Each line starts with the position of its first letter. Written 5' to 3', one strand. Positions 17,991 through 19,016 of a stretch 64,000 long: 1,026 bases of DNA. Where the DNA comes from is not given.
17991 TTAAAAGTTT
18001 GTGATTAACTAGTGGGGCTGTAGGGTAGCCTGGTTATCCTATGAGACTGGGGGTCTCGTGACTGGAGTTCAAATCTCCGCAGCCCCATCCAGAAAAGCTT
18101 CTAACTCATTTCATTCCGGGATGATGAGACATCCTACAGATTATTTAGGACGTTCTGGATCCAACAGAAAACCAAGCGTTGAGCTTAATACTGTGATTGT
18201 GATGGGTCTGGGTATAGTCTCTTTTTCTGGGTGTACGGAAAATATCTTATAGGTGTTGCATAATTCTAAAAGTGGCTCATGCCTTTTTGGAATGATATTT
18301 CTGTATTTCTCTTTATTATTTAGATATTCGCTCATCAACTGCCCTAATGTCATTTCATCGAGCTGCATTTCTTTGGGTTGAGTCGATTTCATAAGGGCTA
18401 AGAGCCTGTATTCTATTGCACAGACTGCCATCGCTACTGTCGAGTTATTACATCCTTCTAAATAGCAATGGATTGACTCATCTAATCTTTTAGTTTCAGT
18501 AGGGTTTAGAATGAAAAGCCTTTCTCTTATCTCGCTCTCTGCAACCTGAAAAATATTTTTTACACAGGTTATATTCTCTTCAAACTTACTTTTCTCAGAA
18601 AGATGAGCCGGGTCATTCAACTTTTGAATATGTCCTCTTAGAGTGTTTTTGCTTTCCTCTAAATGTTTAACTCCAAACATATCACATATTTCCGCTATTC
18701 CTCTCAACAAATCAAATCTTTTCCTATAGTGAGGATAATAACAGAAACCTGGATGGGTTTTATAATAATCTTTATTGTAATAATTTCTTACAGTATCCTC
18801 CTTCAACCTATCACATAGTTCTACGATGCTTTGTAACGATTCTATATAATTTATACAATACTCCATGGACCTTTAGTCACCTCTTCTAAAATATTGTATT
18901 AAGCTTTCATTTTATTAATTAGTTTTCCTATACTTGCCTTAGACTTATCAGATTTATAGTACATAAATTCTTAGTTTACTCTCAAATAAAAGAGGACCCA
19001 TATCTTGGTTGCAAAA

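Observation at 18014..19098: Integrated-element remnant of about 1 kb at tRNA-Pro, marked by a 17-bp att-like direct repeat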

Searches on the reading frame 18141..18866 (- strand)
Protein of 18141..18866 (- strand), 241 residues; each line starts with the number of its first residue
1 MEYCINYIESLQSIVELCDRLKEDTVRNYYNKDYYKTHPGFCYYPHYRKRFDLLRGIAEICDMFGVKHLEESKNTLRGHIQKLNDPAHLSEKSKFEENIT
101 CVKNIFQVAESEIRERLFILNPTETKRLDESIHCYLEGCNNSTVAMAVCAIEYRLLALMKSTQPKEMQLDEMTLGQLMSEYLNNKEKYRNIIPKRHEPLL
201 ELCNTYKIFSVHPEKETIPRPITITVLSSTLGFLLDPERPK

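Call 6: search_protein_families(library=pfam, proteins=[window:18141-18866:-], max_evalue=0.1)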
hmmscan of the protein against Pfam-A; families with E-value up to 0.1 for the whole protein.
window:18141-18866:- (241 aa): 0 families

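Call 7: search_protein_families(library=padloc, proteins=[window:18141-18866:-], max_evalue=1)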
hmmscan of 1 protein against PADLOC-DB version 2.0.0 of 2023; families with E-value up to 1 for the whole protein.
window:18141-18866:- (241 aa): 0 families

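Call 9: find_homologous_proteins(query=window:18141-18866:-, max_evalue=0.01)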
Query window:18141-18866:- (241 aa): 16 proteins with E <= 0.01 among 156 candidates.
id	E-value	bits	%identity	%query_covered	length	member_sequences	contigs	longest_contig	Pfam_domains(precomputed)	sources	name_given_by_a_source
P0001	7.6e-160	548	100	100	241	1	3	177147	-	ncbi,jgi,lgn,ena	-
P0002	1.6e-133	461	87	100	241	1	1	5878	-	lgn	-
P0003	2.4e-133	461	85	100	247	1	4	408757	-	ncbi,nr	ncbi:MAG: hypothetical protein PHS47_01160 [Methanocellales archaeon]|nr:hypothetical protein [Metha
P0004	2.6e-124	431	86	90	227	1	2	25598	-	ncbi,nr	ncbi:MAG: hypothetical protein PHI16_00395 [Methanocellales archaeon]|nr:hypothetical protein [Metha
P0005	1.9e-120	419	77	99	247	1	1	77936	-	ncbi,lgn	-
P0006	1.4e-108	380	72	99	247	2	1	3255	-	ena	-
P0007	9.7e-108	377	73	99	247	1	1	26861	-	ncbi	ncbi:hypothetical protein ACFLY8_02665 [Halobacteriota archaeon]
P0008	6.1e-106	371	72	99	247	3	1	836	-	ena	-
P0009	1.1e-104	367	70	99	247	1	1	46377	-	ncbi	-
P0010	3.0e-99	349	68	99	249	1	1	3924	-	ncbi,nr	ncbi:MAG: hypothetical protein GKB99_05080 [Methanocellales archaeon]|nr:hypothetical protein [Metha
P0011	2.6e-76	274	70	76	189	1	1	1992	-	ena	-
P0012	1.3e-58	216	43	97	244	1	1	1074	-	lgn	-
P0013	4.1e-57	211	43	97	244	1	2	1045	-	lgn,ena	-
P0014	5.0e-53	198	40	96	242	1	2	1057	-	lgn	-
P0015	2.4e-43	166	38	96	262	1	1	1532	-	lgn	-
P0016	1.2e-42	164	37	97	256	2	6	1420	-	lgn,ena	-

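Call 15: find_encoding_contigs(protein=P0003, flank=8000, max_places=3)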
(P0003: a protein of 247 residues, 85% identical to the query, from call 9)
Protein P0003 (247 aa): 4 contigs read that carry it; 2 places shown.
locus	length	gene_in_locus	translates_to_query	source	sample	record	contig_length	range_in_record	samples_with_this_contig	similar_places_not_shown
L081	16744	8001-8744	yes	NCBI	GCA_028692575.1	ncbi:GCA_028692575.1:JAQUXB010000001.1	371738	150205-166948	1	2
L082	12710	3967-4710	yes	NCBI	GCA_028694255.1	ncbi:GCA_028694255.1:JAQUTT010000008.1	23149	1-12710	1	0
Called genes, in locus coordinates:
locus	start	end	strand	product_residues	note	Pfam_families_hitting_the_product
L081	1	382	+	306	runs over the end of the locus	PF02729:OTCace_N, PF00185:OTCace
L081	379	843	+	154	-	PF01948:PyrI, PF02748:PyrI_C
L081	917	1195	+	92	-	-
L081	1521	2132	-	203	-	-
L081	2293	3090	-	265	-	PF02548:Pantoate_transf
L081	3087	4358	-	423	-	PF00368:HMG-CoA_red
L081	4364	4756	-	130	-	PF12172:zf-ChsH2, PF01796:OB_ChsH2_C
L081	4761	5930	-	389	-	PF00108:Thiolase_N, PF00109:ketoacyl-synt (weak), PF02803:Thiolase_C, PF22691:Thiolase_C_1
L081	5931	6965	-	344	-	PF01154:HMG_CoA_synt_N (weak), PF08540:HMG_CoA_synt_C (faint), PF08541:ACP_syn_III_C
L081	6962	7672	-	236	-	PF01381:HTH_3, PF12844:HTH_19 (faint)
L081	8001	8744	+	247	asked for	-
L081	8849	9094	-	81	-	PF25213:HVO_A0261_N (weak)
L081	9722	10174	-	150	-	PF22769:DCD (weak), PF00692:dUTPase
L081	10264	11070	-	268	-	PF22769:DCD (weak)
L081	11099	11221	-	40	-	-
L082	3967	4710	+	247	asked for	-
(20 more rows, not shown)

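Call 16: find_encoding_contigs(protein=P0005, flank=8000, max_places=3)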
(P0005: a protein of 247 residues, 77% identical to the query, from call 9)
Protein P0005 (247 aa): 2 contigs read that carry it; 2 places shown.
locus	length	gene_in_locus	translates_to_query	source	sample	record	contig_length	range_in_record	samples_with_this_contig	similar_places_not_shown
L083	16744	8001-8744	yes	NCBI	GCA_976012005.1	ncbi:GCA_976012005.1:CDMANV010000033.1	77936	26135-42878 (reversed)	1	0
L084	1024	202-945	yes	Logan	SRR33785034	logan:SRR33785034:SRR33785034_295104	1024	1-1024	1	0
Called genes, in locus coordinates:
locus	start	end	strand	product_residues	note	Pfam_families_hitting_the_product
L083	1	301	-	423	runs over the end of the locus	PF05221:AdoHcyase, PF02826:2-Hacid_dh_C, PF00670:AdoHcyase_NAD, PF07991:KARI_N (weak)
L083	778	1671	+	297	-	PF02729:OTCace_N, PF00185:OTCace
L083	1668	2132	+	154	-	PF01948:PyrI, PF02748:PyrI_C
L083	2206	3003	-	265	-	PF02548:Pantoate_transf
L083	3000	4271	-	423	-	PF00368:HMG-CoA_red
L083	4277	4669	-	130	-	PF12172:zf-ChsH2, PF01796:OB_ChsH2_C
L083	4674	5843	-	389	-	PF00108:Thiolase_N, PF02803:Thiolase_C, PF22691:Thiolase_C_1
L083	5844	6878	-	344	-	PF08540:HMG_CoA_synt_C (faint), PF08541:ACP_syn_III_C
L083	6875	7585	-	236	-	PF01381:HTH_3, PF13560:HTH_31 (faint)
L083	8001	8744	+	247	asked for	-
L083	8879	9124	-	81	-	-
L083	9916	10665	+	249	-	PF13495:Phage_int_SAM_4 (weak), PF16795:Phage_integr_3, PF00589:Phage_integrase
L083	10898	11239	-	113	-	-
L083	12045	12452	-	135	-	-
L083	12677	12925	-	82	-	-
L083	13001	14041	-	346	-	PF04015:DUF362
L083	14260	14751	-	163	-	PF01243:PNPOx_N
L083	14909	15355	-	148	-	PF14343:PrcB_C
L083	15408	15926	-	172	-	PF00583:Acetyltransf_1, PF13527:Acetyltransf_9, PF13673:Acetyltransf_10 (weak), PF13508:Acetyltransf_7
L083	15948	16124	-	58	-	-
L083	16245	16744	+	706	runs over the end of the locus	PF00270:DEAD, PF04851:ResIII, PF22527:DEXQc_Suv3, PF00271:Helicase_C, PF20470:HTH_61, PF21280:Helicase_dom4_arc, PF14520:HHH_5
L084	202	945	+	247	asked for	-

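Call 20: find_related_loci(query=A2, collection=viral_contigs, flank=8000)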
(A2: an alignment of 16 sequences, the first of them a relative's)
Query A2 (241 aa) in viral_contigs; peptide patterns used: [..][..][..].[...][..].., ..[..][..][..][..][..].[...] (x = any residue, [..] = any of these).
29 stretches matched a pattern, but none encodes a relative of the query by tblastn (E <= 1e-3).

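Call 21: find_encoding_contigs(protein=P0016, flank=5000, max_places=6)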
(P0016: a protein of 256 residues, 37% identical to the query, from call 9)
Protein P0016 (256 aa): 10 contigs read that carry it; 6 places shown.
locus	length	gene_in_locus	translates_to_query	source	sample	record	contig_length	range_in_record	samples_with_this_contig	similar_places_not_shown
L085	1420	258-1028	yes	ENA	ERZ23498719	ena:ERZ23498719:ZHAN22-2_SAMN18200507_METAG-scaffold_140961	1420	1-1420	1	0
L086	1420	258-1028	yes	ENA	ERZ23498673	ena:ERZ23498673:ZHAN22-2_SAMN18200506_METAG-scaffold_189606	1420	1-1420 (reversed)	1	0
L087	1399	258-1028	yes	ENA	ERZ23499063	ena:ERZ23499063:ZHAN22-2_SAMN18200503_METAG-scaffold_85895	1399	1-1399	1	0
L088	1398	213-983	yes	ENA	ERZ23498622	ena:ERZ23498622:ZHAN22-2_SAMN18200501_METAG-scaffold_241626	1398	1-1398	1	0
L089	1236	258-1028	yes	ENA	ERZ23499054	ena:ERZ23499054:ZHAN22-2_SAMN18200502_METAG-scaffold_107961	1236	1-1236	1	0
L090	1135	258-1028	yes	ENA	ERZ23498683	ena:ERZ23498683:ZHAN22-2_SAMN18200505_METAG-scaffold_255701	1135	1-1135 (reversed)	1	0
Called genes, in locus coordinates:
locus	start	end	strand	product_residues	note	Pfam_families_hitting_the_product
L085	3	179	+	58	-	?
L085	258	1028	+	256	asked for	-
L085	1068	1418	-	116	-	?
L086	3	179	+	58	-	?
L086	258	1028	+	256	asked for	-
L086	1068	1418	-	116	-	?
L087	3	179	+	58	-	?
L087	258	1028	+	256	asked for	-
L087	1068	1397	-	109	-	?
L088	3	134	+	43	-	?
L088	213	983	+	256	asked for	-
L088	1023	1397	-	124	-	?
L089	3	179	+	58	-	?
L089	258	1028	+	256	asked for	-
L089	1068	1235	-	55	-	?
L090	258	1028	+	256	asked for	-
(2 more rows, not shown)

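Call 22: find_encoding_contigs(protein=P0015, flank=5000, max_places=4)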
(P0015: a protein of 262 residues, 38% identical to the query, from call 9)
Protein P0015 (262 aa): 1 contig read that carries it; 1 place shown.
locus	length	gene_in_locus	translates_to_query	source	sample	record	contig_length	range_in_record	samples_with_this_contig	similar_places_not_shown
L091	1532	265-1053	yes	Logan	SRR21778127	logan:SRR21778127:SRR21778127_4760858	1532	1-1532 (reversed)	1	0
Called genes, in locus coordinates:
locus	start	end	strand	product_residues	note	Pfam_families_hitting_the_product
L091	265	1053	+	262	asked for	-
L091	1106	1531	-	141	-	?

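Call 23: find_encoding_contigs(protein=P0012, flank=5000, max_places=4)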
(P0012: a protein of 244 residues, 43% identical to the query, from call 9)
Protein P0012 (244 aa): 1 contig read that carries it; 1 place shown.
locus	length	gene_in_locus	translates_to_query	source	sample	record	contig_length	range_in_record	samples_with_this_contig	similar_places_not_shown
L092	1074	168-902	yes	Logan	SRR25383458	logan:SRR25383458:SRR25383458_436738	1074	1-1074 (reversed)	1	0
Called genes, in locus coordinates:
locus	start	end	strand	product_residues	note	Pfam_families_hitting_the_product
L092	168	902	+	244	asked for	-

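Call 29: predict_structure(alignment_id=A2)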
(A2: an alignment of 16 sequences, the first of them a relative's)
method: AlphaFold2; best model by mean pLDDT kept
length: 241 residues; sequences in the alignment: 16
mean_pLDDT: 87.0   pTM: 0.83
mean pLDDT of the five models: 87.0, 86.6, 85.8, 85.7, 85.7
residues with pLDDT >= 90: 141; 70-90: 74; 50-70: 20; < 50: 6
segments of 3 or more residues with pLDDT < 50: 210-213
pLDDT, mean of each block of 10 residues (from residue 1): 76 93 90 66 87 92 90 95 90 94 96 91 93 92 90 92 89 83 93 91 69 63 91 83 52
secondary structure, 60 per line:
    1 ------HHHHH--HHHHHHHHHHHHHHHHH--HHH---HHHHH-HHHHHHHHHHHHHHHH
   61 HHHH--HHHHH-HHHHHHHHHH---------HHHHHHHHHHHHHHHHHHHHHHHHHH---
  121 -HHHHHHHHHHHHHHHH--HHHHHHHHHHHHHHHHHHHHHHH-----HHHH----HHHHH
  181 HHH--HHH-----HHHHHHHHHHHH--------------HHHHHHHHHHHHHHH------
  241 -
elements in order: H7-11 H14-30 H39-43 H45-64 H67-71 H73-82 H92-117 H122-137 H140-162 H168-171 H176-183 H194-205 H220-234

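Call 32: find_encoding_contigs(protein=P0007, flank=8000, max_places=2)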
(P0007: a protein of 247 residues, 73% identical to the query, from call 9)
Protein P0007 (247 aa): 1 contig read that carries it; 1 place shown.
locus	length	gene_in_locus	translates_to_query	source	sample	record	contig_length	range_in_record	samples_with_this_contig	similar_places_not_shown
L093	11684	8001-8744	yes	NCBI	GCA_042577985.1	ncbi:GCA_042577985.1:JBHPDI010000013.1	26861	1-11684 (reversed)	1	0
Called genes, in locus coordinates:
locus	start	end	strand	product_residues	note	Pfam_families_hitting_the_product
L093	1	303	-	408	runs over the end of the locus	PF05221:AdoHcyase, PF00670:AdoHcyase_NAD, PF02826:2-Hacid_dh_C, PF07991:KARI_N (weak)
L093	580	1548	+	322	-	PF02729:OTCace_N, PF00185:OTCace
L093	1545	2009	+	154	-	PF01948:PyrI, PF02748:PyrI_C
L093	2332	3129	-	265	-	PF02548:Pantoate_transf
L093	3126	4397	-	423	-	PF00368:HMG-CoA_red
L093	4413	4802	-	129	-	PF12172:zf-ChsH2, PF01796:OB_ChsH2_C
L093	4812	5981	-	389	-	PF00108:Thiolase_N, PF02803:Thiolase_C, PF22691:Thiolase_C_1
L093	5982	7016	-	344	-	PF08540:HMG_CoA_synt_C (faint), PF08541:ACP_syn_III_C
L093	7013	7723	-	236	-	PF01381:HTH_3, PF12844:HTH_19 (weak)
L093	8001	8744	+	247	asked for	-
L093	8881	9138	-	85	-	PF25213:HVO_A0261_N (weak)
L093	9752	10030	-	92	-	PF12674:Zn_ribbon_2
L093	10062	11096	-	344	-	PF04015:DUF362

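Call 33: find_encoding_contigs(protein=P0009, flank=8000, max_places=2)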
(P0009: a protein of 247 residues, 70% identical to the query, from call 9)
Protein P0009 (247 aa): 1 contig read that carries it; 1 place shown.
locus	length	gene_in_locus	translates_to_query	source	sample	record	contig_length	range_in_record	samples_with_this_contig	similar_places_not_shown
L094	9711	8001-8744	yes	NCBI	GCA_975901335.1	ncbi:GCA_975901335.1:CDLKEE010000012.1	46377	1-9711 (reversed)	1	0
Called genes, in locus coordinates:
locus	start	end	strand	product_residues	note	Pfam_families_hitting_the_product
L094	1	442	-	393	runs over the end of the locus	PF05221:AdoHcyase, PF02826:2-Hacid_dh_C, PF00670:AdoHcyase_NAD, PF07991:KARI_N (weak)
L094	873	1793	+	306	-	PF02729:OTCace_N, PF00185:OTCace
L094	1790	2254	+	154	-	PF01948:PyrI, PF02748:PyrI_C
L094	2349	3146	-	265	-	PF02548:Pantoate_transf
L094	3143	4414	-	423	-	PF00368:HMG-CoA_red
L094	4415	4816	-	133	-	PF12172:zf-ChsH2, PF01796:OB_ChsH2_C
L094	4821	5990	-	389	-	PF00108:Thiolase_N, PF22691:Thiolase_C_1, PF02803:Thiolase_C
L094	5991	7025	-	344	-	PF08541:ACP_syn_III_C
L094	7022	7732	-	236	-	PF01381:HTH_3, PF12844:HTH_19 (weak), PF13560:HTH_31 (weak)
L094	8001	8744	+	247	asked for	-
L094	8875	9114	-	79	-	-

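Call 34: find_encoding_contigs(protein=P0001, flank=10000, max_places=4)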
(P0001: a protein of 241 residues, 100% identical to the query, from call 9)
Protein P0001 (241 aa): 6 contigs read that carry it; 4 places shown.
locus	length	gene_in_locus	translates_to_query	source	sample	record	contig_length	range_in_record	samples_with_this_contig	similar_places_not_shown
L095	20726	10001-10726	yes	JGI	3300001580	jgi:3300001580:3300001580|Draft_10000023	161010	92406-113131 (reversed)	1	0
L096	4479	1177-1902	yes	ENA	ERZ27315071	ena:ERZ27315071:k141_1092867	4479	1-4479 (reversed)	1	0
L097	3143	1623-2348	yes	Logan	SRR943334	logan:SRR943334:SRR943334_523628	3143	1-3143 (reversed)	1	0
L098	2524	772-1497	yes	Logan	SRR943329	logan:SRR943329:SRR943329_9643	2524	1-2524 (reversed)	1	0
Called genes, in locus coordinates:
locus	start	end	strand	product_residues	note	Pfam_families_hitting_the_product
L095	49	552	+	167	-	-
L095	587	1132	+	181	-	-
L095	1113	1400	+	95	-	-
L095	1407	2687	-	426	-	PF05221:AdoHcyase, PF02826:2-Hacid_dh_C, PF00670:AdoHcyase_NAD, PF07991:KARI_N (weak)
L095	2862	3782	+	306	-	PF02729:OTCace_N, PF00185:OTCace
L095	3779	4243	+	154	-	PF01948:PyrI, PF02748:PyrI_C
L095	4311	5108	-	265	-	PF02548:Pantoate_transf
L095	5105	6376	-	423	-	PF00368:HMG-CoA_red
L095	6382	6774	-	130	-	PF12172:zf-ChsH2, PF01796:OB_ChsH2_C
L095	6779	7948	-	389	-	PF00108:Thiolase_N, PF02803:Thiolase_C, PF22691:Thiolase_C_1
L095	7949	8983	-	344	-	PF08541:ACP_syn_III_C, PF08540:HMG_CoA_synt_C (weak)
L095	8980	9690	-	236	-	PF01381:HTH_3, PF12844:HTH_19 (faint)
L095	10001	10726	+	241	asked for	-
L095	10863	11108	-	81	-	PF25213:HVO_A0261_N (weak)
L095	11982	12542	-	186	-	PF01863:YgjP-like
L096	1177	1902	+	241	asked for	-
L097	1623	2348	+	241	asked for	-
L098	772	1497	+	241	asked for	-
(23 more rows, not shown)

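Call 39: search_protein_representatives(alignment_id=A2)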
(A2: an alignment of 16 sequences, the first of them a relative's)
Query: 16 sequences, 249 profile positions. Proteins with E-value up to 0.001 (for the whole library): 195; up to 1e-10: 173; up to 1e-30: 75. The best 150 are listed.
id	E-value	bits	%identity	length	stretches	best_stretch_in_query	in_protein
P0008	3.4e-125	432.8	-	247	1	1-248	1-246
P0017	7.8e-86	303.9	-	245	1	6-244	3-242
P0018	3.6e-85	301.7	-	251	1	5-246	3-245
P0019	3.8e-85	301.7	-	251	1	6-248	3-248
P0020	4.1e-84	298.2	-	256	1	4-248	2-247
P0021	1.8e-80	286.3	-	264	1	1-242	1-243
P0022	1.3e-77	277.0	-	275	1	5-220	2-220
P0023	4.5e-76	271.9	-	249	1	6-243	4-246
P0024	5.3e-76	271.7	-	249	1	4-243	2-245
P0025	7.8e-76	271.1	-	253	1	5-244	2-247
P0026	4.5e-75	268.6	-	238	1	5-242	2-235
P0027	2.0e-74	266.5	-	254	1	4-247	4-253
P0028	4.1e-74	265.5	-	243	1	5-243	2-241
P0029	6.1e-74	264.9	-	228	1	14-238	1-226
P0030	4.6e-72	258.8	-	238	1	6-242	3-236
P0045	2.1e-63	230.4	-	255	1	6-241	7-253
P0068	4.8e-46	173.6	-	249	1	4-245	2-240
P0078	5.6e-34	134.0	-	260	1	43-242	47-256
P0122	3.0e-26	108.7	-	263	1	30-246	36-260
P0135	4.0e-23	98.5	-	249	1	7-239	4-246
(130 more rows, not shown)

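Call 41: search_protein_families(library=pfam, alignment_id=A3, max_evalue=0.05)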
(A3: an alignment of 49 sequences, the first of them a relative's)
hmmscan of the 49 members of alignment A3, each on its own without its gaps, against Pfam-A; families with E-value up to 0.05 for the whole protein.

A. member 1, P0001 (241 aa): 0 families

B. families by the number of members that match (of 49 scanned): 19 families
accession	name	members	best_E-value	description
PF22909.1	Caulimovir_coat_dom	1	0.00035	Caulimovirus coat protein, conserved domain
PF22885.1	DUF7020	1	0.00061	Domain of unknown function (DUF7020)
PF01261.30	AP_endonuc_2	1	0.0009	Xylose isomerase-like TIM barrel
PF13643.11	DUF4145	1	0.001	Domain of unknown function (DUF4145)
PF11855.13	DUF3375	1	0.0018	Protein of unknown function (DUF3375)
PF18665.6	TetR_C_37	1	0.0088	Tetracyclin repressor-like, C-terminal domain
PF01665.21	Rota_NSP3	1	0.01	Rotavirus non-structural protein NSP3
PF14663.11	RasGEF_N_2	1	0.01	Rapamycin-insensitive companion of mTOR RasGEF_N domain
PF10298.14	WhiA_N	1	0.018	WhiA N-terminal LAGLIDADG-like domain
PF05168.19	HEPN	1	0.019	HEPN domain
PF02520.22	ANIS5_cation-bd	1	0.021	SXP/RAL-2 family protein Ani s 5-like, metal-binding domain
PF18149.6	Helicase_PWI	1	0.025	N-terminal helicase PWI domain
PF07697.16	7TMR-HDED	1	0.025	7TM-HD extracellular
PF06955.19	XET_C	1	0.026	Xyloglucan endo-transglycosylase (XET) C-terminus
PF05205.17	COMPASS-Shg1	1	0.028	COMPASS (Complex proteins associated with Set1p) component shg1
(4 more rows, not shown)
